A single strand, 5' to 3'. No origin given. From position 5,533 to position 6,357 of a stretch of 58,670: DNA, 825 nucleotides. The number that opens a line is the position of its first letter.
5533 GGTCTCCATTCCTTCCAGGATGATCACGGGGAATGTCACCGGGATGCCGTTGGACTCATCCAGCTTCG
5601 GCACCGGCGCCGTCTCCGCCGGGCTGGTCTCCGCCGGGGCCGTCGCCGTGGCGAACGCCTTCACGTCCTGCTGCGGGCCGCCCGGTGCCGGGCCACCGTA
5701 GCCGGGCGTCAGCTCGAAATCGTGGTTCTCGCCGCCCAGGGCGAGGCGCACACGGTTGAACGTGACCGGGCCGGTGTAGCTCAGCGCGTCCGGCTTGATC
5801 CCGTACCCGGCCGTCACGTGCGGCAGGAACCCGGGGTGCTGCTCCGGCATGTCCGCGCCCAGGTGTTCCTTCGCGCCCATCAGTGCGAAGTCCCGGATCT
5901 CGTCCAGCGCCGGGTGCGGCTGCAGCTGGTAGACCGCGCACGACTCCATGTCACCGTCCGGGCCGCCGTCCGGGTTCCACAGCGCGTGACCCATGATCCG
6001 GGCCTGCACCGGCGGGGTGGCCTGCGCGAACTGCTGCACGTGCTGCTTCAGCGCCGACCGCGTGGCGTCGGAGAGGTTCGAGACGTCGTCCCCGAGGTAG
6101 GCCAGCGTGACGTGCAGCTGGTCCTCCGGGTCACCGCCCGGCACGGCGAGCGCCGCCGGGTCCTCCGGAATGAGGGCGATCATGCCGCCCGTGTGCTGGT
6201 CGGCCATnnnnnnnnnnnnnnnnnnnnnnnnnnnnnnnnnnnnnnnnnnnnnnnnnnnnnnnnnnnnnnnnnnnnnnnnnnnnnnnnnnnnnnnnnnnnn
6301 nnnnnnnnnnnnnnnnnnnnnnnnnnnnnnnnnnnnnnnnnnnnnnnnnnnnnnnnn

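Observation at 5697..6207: A 2H-phosphoesterase (LigT-like) domain is fused to the N-terminus of the capsid maturation protease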

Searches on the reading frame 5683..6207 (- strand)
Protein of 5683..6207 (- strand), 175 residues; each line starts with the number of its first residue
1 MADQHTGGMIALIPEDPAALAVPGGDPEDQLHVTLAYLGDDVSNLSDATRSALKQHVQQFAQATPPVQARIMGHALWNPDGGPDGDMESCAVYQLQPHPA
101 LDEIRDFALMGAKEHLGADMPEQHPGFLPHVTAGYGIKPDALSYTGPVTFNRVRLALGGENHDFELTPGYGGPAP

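Call 3: search_protein_families(library=pfam, proteins=[window:5697-6207:-], max_evalue=1)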
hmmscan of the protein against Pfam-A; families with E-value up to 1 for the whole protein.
window:5697-6207:- (170 aa): 3 families
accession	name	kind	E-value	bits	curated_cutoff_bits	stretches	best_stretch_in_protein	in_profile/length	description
PF13563.12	2_5_RNA_ligase2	-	1.9e-08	34.9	27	1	26-142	21-122/152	2'-5' RNA ligase superfamily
PF02834.22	LigT_PEase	-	0.0011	19.5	23.3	1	27-78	31-78/87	LigT like Phosphoesterase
PF23474.1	Acb1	-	0.028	14.6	27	0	123-149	98-124/144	Anti-CBASS protein Acb1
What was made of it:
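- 5698..6207 (-): 2H phosphoesterase (LigT-like) domain, aa 1-170. PF13563 at 34.9 bits, above GA 27 (call 3).
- On 2H phosphoesterase superfamily: 34.9 bits against GA 27 for aa 1-170, and 31 bits for the full protein (call 3).
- On LigT/ThpR (cellular RNA 2',3'-cyclic phosphodiesterase / 2'-5' RNA ligase): PF02834 scores 19.5 bits, below GA 23.3 (call 3).
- On Acb1 (anti-CBASS 2H nuclease): 14.6 bits, E=0.028, GA 27, and only the second motif region aligns (call 3).
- Closest known: T4 Acb1 and other viral LigT-like phosphodiesterases. Different: Not a family member by sequence: PF23474 scores 14.6 bits against GA 27 (call 3).
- Checked: Pfam PF13563 (2_5_RNA_ligase2) scores 34.9 bits, E=1.9e-8, above the gathering cut-off of 27 (call 3).
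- The domain is not an Acb1 family member (below the Pfam cut-off, call 3).
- Tried and rejected: Acb1 membership was considered and rejected on the Pfam threshold (call 3).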

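Call 4: search_protein_families(library=phrogs, proteins=[window:5697-6207:-], max_evalue=0.01)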
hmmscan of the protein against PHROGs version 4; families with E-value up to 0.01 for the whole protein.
window:5697-6207:- (170 aa): 4 families
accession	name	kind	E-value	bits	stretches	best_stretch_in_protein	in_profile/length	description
phrog_2659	-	DNA, RNA and nucleotide metabolism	1.4e-34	120.2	1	3-167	725-883/891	RNA ligase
phrog_18402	-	head and packaging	9.2e-32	111.4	1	2-166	399-556/861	head maturation protease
phrog_14859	-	DNA, RNA and nucleotide metabolism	1.2e-05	25.5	1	6-76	57-128/373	RNA ligase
phrog_755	-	DNA, RNA and nucleotide metabolism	0.00093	19.8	1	19-144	29-129/156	RNA ligase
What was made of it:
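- Checked: phrog_2659 matches at E=1.4e-34 (call 4).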

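Call 6: search_dna_similar(query=window:5697-6207:-, collection=phages, mode=protein, max_rows=60, rows=spread)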
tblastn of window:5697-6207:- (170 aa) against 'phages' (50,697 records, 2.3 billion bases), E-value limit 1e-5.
Records with a match: 414; places in all: 414; records where one place covers at least 80% of the query: 414.
Best place of each record, by identity: <60% 414.
By first word of the organism name: Mycobacterium 209; Gordonia 156; Microbacterium 27; Streptomyces 17; Rhodococcus 4; Mycolicibacterium 1.
By host as written in the record: Mycobacterium smegmatis mc2 155 159; Gordonia terrae 3612 131; Mycobacterium smegmatis mc#155 26; Microbacterium foliorum NRRL B-24224 23; Gordonia terrae CAG3 15; Mycobacterium sp. 7; Gordonia terrae NRRL B-16283 6; Streptomyces griseus subsp. griseus ATCC 10137 6; and 19 more.
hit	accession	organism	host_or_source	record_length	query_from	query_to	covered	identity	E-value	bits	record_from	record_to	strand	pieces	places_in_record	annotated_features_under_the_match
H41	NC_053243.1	Gordonia phage EMoore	Gordonia terrae 3612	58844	4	167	96%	42.8%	2e-28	115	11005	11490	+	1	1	13: head maturation protease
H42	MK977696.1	Gordonia phage SCentae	Gordonia terrae 3612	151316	4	166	96%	42.4%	1e-24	105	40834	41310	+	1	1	91: RNA ligase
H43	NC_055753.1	Gordonia phage Rofo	Gordonia terrae 3612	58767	5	167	96%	41.6%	2e-24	103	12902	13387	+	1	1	16: head maturation protease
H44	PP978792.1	Gordonia phage Inspectinfecti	Gordonia terrae 3612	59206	4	164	95%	41.8%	4e-27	112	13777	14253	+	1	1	19: RNA ligase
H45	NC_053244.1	Gordonia phage MelBins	Gordonia terrae 3612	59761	4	164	95%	41.8%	6e-27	111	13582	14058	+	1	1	19: head maturation protease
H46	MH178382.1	Streptomyces phage Salete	Streptomyces griseus ATCC 10137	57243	2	167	98%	39.8%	6e-22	97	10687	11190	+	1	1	11: capsid maturation protease and MuF-like fusion protein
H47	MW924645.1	Gordonia phage Sanjuju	Gordonia terrae 3612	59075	5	167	96%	40.5%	8e-24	102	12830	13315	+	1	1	15: RNA ligase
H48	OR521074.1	Gordonia phage Kwekel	Gordonia terrae CAG3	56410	5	166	95%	40.2%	1e-23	101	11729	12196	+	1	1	17: RNA ligase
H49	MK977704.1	Gordonia Terrae phage RoadKill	Gordonia terrae CAG3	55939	5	166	95%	39.6%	2e-23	101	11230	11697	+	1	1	15: RNA ligase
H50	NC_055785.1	Gordonia phage Mutzi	Gordonia terrae 3612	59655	3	166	96%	38.4%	3e-7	54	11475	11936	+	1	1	19: RNA ligase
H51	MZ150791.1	Gordonia phage YungMoney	Gordonia terrae 3612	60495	3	166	96%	37.6%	2e-9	61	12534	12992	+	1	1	19: RNA ligase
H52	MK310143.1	Mycobacterium phage Dietrick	Mycobacterium smegmatis mc2 155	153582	4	166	96%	37.9%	9e-20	91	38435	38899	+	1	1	87: RNA ligase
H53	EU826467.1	Mycobacterium phage Rizal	Mycobacterium sp.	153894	4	166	96%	37.9%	9e-20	91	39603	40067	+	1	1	92: RNA ligase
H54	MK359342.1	Mycobacterium phage ShiaLabeouf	Mycobacterium smegmatis mc2 155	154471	4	166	96%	37.9%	9e-20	91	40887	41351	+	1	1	95: RNA ligase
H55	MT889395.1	Mycobacterium phage Shifa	Mycobacterium smegmatis mc#155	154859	4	166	96%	37.9%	9e-20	91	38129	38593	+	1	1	84: RNA ligase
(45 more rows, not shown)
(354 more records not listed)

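Call 27: search_solved_structures(query=window:5683-6207:-, max_evalue=1, show_alignments=2)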
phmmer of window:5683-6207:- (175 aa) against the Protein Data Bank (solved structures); distinct sequences matched with E-value up to 1: 1.
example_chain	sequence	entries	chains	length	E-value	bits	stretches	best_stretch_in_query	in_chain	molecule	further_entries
4ofd_A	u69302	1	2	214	0.48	13.9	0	29-101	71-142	Kin of IRRE-like protein 1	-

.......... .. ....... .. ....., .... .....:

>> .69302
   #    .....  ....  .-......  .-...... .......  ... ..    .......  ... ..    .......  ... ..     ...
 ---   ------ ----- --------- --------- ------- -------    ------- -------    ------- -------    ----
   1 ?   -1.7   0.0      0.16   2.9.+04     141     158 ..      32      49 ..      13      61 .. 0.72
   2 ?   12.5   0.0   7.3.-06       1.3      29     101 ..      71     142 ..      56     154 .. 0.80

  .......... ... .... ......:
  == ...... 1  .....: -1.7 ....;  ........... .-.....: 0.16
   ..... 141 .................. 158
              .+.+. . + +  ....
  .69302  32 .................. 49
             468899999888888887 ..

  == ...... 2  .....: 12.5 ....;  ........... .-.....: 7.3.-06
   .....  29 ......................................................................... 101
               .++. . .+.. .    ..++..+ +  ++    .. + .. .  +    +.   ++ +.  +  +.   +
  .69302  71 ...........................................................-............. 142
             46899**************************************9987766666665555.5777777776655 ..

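Call 32: predict_structure(alignment_id=A1)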
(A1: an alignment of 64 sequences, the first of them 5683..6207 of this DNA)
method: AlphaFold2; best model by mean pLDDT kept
length: 175 residues; sequences in the alignment: 64
mean_pLDDT: 94.2   pTM: 0.88
mean pLDDT of the five models: 94.2, 94.0, 93.3, 92.9, 92.4
residues with pLDDT >= 90: 161; 70-90: 5; 50-70: 7; < 50: 2
segments of 3 or more residues with pLDDT < 50: none
pLDDT, mean of each block of 10 residues (from residue 1): 83 98 97 98 97 98 97 96 94 96 97 98 94 95 97 97 90 53
secondary structure, 60 per line:
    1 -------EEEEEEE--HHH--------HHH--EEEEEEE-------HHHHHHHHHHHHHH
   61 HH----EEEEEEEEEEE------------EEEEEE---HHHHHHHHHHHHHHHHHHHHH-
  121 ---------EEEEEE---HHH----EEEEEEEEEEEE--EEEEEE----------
elements in order: E8-14 E33-39 H47-62 E67-77 E90-95 H99-119 E130-135 E146-157 E160-165
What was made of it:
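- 5698..6207 (-): AF2 pLDDT 94.2 (call 32).
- On 2H phosphoesterase superfamily: AF2 pLDDT 94.2, with both motifs at the start of strands E33-39 and E130-135 (call 32).
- Checked: The AlphaFold2 model of aa 1-175 has mean pLDDT 94.2 (call 32).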

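Call 34: fold_search(model_id=the predicted structure, library=pdb)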
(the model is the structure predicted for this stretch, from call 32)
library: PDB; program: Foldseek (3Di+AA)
matches with E <= 10: 181; with E <= 0.001: 49
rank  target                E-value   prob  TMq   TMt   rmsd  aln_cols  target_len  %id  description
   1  5ldm_A                1.4e-07  1.00  0.58  0.59   4.9       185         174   17  Crystal structure of E.coli LigT complexed with 2'-AMP (released 2017-01-18)
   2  1vdx                  1.9e-07  1.00  0.61  0.59   4.9       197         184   13  Crystal Structure of a Pyrococcus horikoshii protein with similarities to 2'5' RNA-ligase (released 2005-04-12)
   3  4qak_A                2.6e-07  1.00  0.55  0.57   5.3       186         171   17  Crystal structure of phosphoesterase (released 2014-10-22)
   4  5ldi_D                2.8e-07  1.00  0.54  0.55   6.1       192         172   17  Crystal structure of E.coli LigT in apo form (released 2017-01-18)
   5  5ldp_B                5.3e-07  1.00  0.51  0.53   6.6       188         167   16  Crystal structure of E.coli LigT complexed with ATP (released 2017-01-18)
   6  5ldm_B                5.6e-07  1.00  0.52  0.53   6.2       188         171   18  Crystal structure of E.coli LigT complexed with 2'-AMP (released 2017-01-18)
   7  1iuh                  6.3e-07  1.00  0.61  0.59   5.7       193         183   18  Crystal structure of TT0787 of thermus thermophilus HB8 (released 2003-06-17)
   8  5ldq_B                8.9e-07  1.00  0.53  0.55   5.5       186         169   19  Crystal structure of E.coli LigT complexed with NADP+ (released 2017-01-18)
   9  5h7e                  9.4e-07  1.00  0.61  0.59   6.2       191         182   19  Crystal Structure of native drCPDase (released 2017-09-27)
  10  5ldo_D                1.1e-06  1.00  0.51  0.53   6.0       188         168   16  Crystal structure of E.coli LigT complexed with 3'-AMP (released 2017-01-18)
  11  5ldi_A                1.1e-06  1.00  0.55  0.55   6.4       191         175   17  Crystal structure of E.coli LigT in apo form (released 2017-01-18)
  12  4qak_B                1.6e-06  1.00  0.55  0.55   6.7       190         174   16  Crystal structure of phosphoesterase (released 2014-10-22)
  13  5ldi_B                2.3e-06  1.00  0.54  0.55   5.8       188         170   16  Crystal structure of E.coli LigT in apo form (released 2017-01-18)
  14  2d4g_A                2.4e-06  1.00  0.60  0.62   4.3       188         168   18  Structure of YjcG protein, a putative 2'-5' RNA ligase from Bacillus subtilis (released 2006-10-17)
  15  5ldo_C                3.2e-06  1.00  0.51  0.53   6.2       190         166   16  Crystal structure of E.coli LigT complexed with 3'-AMP (released 2017-01-18)
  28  7t27                  2.8e-05  1.00  0.42  0.51   7.5       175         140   16  Structure of phage FBB1 anti-CBASS nuclease Acb1-3'3'-cGAMP complex in post reaction state (released 2022-04-20)
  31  7t26                  9.5e-05  1.00  0.44  0.54   6.1       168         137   16  Structure of phage FBB1 anti-CBASS nuclease Acb1 in apo state (released 2022-04-20)
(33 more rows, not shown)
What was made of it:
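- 5698..6207 (-): Foldseek top hits are LigT, CPDases and YjcG (call 34).
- On 2H phosphoesterase superfamily: The 50 best Foldseek PDB matches listed are all 2H proteins, 49 of them at E<=1e-3 (call 34).
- On LigT/ThpR (cellular RNA 2',3'-cyclic phosphodiesterase / 2'-5' RNA ligase): LigT is nevertheless the top structural neighbour (call 34).
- On Acb1 (anti-CBASS 2H nuclease): Foldseek to 7t27/7t26 gives E 3e-5 to 1e-4 and TMq 0.42-0.44 (call 34).
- Closest known: Bacterial/archaeal LigT. Same: Same two HxT motifs and similar size (call 34).
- Closest known: T4 Acb1 and other viral LigT-like phosphodiesterases. Same: Foldseek matches at E 3e-5 to 1e-3 (call 34).
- Checked: The top ones are E. 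coli LigT 5ldm (E=1.4e-7), P. horikoshii 1vdx, T. thermophilus 1iuh, D. radiodurans CPDase 5h7e and B. subtilis YjcG 2d4g (call 34).
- It is structurally closer to LigT/CPDases (TM ~0.6) than to Acb1 (TMq 0.42-0.44) (call 34). The closest structural matches are LigT/ThpR-type enzymes and CPDases, and Usb1 also matches (call 34).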

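Call 35: get_annotated_region(hit=H46, flank=6000)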
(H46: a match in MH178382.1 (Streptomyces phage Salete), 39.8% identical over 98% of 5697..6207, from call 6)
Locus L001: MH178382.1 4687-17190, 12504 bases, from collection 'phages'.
description: Streptomyces phage Salete, complete genome.
organism: Streptomyces phage Salete (NCBI taxid 2182343)
taxonomy: Viruses; Duplodnaviria; Heunggongvirae; Uroviricota; Caudoviricetes; Woodruffvirus; Woodruffvirus TP1604
host: Streptomyces griseus ATCC 10137; source: soil; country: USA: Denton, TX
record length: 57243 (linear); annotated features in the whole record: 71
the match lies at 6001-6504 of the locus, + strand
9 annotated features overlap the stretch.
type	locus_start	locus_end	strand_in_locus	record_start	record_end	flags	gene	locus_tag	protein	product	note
CDS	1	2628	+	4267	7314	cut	8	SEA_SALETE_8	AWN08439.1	tape measure protein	-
CDS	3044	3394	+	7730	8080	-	9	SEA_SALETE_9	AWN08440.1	hypothetical protein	-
CDS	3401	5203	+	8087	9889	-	10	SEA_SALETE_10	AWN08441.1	portal protein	-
CDS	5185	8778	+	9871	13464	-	11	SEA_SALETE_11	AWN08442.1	capsid maturation protease and MuF-like fusion protein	capsid morphogenesis protein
CDS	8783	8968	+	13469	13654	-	12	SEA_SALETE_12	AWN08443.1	hypothetical protein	-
CDS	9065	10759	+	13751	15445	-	13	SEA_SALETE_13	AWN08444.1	major capsid hexamer protein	major capsid protein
CDS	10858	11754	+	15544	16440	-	14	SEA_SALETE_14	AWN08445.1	hypothetical protein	-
CDS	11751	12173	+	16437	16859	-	15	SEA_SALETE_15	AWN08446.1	hypothetical protein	-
CDS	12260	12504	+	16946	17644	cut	16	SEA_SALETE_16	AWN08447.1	major tail protein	-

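Call 46: find_related_loci(query=A1, collection=viral_contigs, flank=6000)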
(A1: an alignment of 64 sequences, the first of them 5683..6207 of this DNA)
Query A1 (175 aa) in viral_contigs; peptide patterns used: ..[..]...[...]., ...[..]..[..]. (x = any residue, [..] = any of these).
175 stretches matched a pattern; 104 encode a relative of the query (tblastn E <= 1e-3); the best 80 are kept; 80 distinct loci.
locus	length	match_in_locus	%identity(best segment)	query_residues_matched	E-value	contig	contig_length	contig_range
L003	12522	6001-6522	94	1-174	2e-110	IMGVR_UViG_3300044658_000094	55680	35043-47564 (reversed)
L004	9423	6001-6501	72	1-167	4e-79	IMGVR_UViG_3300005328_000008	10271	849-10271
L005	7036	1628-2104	53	7-164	3e-49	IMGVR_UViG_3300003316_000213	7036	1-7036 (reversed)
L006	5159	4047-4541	50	5-169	3e-49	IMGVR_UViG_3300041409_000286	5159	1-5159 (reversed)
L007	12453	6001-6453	54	5-166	2e-46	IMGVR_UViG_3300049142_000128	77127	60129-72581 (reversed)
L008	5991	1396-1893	52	5-169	4e-46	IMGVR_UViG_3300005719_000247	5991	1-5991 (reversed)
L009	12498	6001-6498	52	5-169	4e-46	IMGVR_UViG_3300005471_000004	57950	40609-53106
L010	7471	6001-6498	52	5-169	4e-46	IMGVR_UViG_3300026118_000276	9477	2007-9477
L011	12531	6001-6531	46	1-173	4e-45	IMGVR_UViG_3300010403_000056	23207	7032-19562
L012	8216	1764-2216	51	5-166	1e-44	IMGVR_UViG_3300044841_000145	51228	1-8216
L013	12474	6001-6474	52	6-166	3e-43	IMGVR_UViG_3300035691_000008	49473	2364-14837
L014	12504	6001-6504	48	5-169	6e-43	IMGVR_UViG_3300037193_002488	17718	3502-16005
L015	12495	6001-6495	48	2-166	1e-42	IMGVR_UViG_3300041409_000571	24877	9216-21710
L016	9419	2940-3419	49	5-166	2e-42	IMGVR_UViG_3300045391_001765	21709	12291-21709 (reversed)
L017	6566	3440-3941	78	1-167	1e-41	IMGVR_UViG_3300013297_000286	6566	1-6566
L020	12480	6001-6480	45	5-166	5e-40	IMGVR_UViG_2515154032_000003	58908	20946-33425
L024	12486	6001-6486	47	5-166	1e-39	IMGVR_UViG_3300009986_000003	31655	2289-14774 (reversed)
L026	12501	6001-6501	44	3-167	4e-39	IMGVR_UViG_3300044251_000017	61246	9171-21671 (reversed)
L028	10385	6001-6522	44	1-166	2e-38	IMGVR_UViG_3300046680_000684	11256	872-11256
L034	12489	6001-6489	44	3-166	5e-37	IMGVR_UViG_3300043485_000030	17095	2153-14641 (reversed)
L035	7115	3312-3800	44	3-166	4e-37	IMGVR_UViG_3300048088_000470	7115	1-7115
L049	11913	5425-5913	43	5-166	4e-35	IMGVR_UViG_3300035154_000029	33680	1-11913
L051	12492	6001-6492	44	3-167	3e-34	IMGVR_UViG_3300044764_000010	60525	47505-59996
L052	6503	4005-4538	43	9-166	8e-34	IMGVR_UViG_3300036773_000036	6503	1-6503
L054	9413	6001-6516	45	5-169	9e-34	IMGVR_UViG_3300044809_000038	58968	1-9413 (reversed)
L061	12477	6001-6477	42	4-166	4e-28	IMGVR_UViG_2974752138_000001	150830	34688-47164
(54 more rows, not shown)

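Call 77: search_protein_representatives(protein=window:5697-6207:-)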
Query: 170 residues. Proteins with E-value up to 0.001 (for the whole library): 1985; up to 1e-10: 700; up to 1e-30: 64. The best 150 are listed.
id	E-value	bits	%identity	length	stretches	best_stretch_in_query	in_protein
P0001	3.7e-110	382.4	100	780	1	1-170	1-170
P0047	8.1e-55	202.1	57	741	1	3-166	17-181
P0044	6.7e-46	173.1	55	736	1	4-167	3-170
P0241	1.3e-43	165.7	53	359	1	3-169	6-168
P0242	1.9e-43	165.1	52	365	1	4-166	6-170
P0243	4.8e-42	160.6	53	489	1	3-166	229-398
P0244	2.7e-41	158.1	52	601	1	2-166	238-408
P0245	4.7e-41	157.3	50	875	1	4-166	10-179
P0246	2.0e-40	155.3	49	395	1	4-165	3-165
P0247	2.6e-39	151.7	53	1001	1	3-166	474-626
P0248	8.8e-39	149.9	50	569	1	4-165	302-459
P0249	1.2e-38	149.5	76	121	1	1-91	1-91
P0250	2.6e-38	148.4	53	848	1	3-167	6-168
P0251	2.7e-38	148.4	50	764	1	3-167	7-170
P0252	2.2e-37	145.4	51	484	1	4-166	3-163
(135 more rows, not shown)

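Call 81: search_protein_families(library=pfam, alignment_id=A6, max_evalue=0.001)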
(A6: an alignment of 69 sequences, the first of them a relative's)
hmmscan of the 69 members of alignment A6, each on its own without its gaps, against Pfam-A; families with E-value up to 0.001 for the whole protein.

A. member 1, P0241 (359 aa): 2 families
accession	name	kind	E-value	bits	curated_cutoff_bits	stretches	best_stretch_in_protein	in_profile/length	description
PF13563.12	2_5_RNA_ligase2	-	2.4e-09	37.8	27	1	28-138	20-119/152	2'-5' RNA ligase superfamily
PF02834.22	LigT_PEase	-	0.00069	20.2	23.3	0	30-76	31-77/87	LigT like Phosphoesterase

B. families by the number of members that match (of 69 scanned): 12 families
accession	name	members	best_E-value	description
PF13563.12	2_5_RNA_ligase2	45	1.3e-09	2'-5' RNA ligase superfamily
PF02834.22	LigT_PEase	6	6e-06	LigT like Phosphoesterase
PF04860.17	Phage_portal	4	3.8e-21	Phage portal protein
PF04233.19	Phage_Mu_F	4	3.1e-08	Phage Mu protein F like protein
PF06074.18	Portal_Mu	3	2.6e-32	Portal protein of Mu bacteriophage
PF03496.20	ADPrib_exo_Tox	3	4.8e-17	ADP-ribosyltransferase exoenzyme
PF00454.33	PI3_PI4_kinase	2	1e-07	Phosphatidylinositol 3- and 4-kinase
PF00293.34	NUDIX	1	1.2e-06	NUDIX domain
PF14528.11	LAGLIDADG_3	1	1.4e-05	LAGLIDADG-like domain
PF13508.13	Acetyltransf_7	1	9.4e-05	Acetyltransferase (GNAT) domain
PF14890.11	Intein_splicing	1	0.00076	Intein splicing domain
PF00583.31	Acetyltransf_1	1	0.00077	Acetyltransferase (GNAT) family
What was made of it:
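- Closest known: 2H phosphoesterase domains fused to MuF/portal in phage 'polyvalent' and head proteins. Same: Homologues of this very 2H subfamily carry Phage_Mu_F, Phage_portal/Portal_Mu, ART, NUDIX and GNAT domains (call 81).
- Partner Pfams in 69 further proteins: Phage_portal, Portal_Mu, Phage_Mu_F, ADPrib_exo_Tox, NUDIX, GNAT and PI3_PI4_kinase (call 81).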

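Call 91: get_annotated_region(hit=H53, flank=6000)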
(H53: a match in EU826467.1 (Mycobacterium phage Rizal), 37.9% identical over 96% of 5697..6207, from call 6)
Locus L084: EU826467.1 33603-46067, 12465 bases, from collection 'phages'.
description: Mycobacterium phage Rizal, complete genome.
organism: Mycobacterium phage Rizal (NCBI taxid 546806)
taxonomy: Viruses; Duplodnaviria; Heunggongvirae; Uroviricota; Caudoviricetes; Ceeclamvirinae; Bixzunavirus; Bixzunavirus Bxz1
host: Mycobacterium sp.; source: -; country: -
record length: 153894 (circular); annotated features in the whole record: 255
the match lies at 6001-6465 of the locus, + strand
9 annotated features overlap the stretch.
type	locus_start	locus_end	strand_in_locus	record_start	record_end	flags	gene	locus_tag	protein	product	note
CDS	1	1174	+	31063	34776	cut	86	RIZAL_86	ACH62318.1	hypothetical protein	gp86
CDS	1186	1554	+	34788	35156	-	87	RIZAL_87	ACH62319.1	hypothetical protein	gp87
CDS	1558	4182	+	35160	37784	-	88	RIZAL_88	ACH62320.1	hypothetical protein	gp88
CDS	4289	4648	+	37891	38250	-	89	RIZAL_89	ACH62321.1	hypothetical protein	gp89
CDS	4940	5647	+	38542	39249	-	90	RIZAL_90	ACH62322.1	ThyX-like thymidylate synthase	gp90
CDS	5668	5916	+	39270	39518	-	91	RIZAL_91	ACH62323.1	hypothetical protein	gp91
CDS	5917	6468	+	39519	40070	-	92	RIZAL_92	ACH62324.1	RNA ligase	gp92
CDS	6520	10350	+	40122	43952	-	93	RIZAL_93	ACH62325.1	hypothetical protein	gp93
CDS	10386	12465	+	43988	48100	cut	94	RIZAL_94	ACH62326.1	hypothetical protein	gp94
